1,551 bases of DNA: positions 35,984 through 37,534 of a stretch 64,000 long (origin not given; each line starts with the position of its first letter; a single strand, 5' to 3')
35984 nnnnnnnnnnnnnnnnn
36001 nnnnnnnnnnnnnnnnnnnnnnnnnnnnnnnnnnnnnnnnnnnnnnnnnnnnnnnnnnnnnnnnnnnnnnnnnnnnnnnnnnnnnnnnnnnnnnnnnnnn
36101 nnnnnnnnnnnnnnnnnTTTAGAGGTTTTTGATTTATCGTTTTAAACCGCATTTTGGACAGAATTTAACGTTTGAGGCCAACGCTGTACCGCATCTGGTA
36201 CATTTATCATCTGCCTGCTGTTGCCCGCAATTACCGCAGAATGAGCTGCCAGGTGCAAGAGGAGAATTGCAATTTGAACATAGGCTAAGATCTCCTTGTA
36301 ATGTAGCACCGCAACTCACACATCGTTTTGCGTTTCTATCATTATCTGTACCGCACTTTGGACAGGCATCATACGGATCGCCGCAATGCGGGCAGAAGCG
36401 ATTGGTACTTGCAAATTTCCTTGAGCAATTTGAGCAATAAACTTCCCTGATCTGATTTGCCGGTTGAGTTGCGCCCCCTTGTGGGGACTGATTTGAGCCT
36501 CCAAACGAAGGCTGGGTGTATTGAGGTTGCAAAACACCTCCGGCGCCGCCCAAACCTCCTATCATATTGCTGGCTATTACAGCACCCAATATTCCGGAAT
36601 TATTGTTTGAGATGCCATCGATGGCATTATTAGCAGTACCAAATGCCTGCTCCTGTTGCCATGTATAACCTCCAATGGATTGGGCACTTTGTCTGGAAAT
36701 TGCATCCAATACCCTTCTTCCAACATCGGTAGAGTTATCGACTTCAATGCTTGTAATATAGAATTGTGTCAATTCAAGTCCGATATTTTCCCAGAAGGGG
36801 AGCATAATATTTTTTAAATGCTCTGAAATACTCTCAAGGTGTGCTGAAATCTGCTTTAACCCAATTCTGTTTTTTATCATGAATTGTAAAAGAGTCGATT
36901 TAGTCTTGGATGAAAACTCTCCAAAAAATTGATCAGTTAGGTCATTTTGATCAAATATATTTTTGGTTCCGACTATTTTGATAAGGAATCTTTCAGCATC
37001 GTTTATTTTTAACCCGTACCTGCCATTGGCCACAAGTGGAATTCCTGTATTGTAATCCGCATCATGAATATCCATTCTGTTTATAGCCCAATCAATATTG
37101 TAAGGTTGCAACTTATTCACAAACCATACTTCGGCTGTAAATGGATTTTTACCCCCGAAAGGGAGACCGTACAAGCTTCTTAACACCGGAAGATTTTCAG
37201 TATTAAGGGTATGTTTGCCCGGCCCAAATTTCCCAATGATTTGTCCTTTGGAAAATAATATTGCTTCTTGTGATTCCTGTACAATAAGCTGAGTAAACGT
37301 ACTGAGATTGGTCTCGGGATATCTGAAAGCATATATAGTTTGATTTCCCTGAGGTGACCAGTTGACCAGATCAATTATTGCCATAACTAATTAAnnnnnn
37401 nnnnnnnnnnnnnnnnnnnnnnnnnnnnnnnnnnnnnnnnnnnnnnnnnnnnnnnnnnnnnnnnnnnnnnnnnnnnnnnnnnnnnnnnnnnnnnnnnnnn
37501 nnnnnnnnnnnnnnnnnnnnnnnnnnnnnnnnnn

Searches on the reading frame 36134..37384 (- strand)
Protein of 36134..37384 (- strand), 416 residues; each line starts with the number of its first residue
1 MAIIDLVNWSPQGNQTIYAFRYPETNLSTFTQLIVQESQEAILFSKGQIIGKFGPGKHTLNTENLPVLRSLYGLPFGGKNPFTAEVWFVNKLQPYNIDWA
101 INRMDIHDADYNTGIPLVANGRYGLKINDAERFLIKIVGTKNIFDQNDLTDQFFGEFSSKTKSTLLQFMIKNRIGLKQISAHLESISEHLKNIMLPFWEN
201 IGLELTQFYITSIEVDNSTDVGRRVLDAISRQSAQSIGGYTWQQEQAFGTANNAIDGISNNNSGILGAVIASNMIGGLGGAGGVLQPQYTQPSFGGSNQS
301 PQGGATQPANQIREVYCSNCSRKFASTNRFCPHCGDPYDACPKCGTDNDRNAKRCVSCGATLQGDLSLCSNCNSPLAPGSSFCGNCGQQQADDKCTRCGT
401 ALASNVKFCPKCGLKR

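Call 4: search_protein_families(library=pfam, proteins=[window:36134-37384:-], max_evalue=0.1)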
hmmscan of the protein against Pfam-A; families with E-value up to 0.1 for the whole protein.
window:36134-37384:- (416 aa): 9 families
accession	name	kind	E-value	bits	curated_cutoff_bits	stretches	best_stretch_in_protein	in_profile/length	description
PF13421.11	Band_7_1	-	7e-36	124.3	24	1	20-218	4-198/211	SPFH domain-Band 7 family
PF13240.11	Zn_Ribbon_1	-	2.2e-19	69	25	4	394-413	1-20/23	zinc-ribbon domain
PF12773.13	DZR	-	1.5e-18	67.1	27.3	2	369-413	1-45/45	Double zinc ribbon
PF13248.11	Zn_ribbon_3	-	2e-13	49.7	27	4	314-335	2-23/26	zinc-ribbon domain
PF17032.10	Zn_ribbon_15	-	5.1e-09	37.3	28.9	2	381-413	41-73/73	zinc-ribbon family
PF18912.6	DZR_2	-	2.7e-06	27.6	27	1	353-398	8-55/56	Double zinc ribbon domain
PF24463.1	DUF7577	-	1.3e-05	25.2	28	1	341-363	5-27/27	Domain of unknown function (DUF7577)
PF01145.31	Band_7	-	0.00036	21.1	23.6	1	34-218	2-150/176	SPFH domain / Band 7 family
PF00641.23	Zn_ribbon_RanBP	-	0.00036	20.2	27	1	341-360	7-26/30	Zn-finger in Ran binding protein and others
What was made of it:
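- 36134..37384 (-): g1: soluble SPFH (Band_7_1) protein with a Gly/Gln-rich linker and about four C-terminal zinc ribbons. This is the same architecture as B. subtilis YdjI/SamI. PF13421 E=7e-36 (124 bits against a cutoff of 24); Zn_Ribbon_1 and DZR hits (call 4).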

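Call 5: search_protein_families(library=padloc, proteins=[window:36134-37384:-], max_evalue=0.1)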
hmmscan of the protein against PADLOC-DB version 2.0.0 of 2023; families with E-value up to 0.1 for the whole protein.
window:36134-37384:- (416 aa): 1 family
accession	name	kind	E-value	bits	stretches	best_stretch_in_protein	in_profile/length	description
PDLC01129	Unk_05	-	0.032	12.2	1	100-143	31-74/195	Membrane protein (1TM at N-terminus) fused to unknown domain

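Call 6: search_protein_families(library=ncbifam, proteins=[window:36134-37384:-], max_evalue=0.1)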
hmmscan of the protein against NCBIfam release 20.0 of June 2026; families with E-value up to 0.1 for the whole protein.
window:36134-37384:- (416 aa): 3 families
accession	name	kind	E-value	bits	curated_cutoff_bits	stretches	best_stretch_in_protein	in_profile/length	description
NF049953.1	ribbon_DG_selen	exception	0.00046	20.2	130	1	308-335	141-168/172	zinc ribbon-containing (seleno)protein DG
NF011149.0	PRK14559.1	equivalog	0.026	13.2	374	0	316-362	3-51/642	serine/threonine phosphatase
NF053632.1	heli_RadD_YejH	equivalog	0.083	11.2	720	0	304-362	393-453/573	DNA repair helicase RadD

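Call 7: search_protein_families(library=phrogs, proteins=[window:36134-37384:-], max_evalue=0.1)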
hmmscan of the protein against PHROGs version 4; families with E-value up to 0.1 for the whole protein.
window:36134-37384:- (416 aa): 3 families
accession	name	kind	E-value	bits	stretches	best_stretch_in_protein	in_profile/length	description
phrog_2546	-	unknown function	1.3e-05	26.5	0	394-415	2-23/180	-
phrog_16989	-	moron, auxiliary metabolic gene and host takeover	0.0012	19.9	1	392-414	6-28/122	membrane protein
phrog_10714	-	unknown function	0.0095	17.2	0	340-364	75-101/109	-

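Call 55: search_solved_structures(query=window:36134-37384:-, max_evalue=0.01)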
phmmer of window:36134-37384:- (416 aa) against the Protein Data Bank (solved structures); distinct sequences matched with E-value up to 0.01: 0.
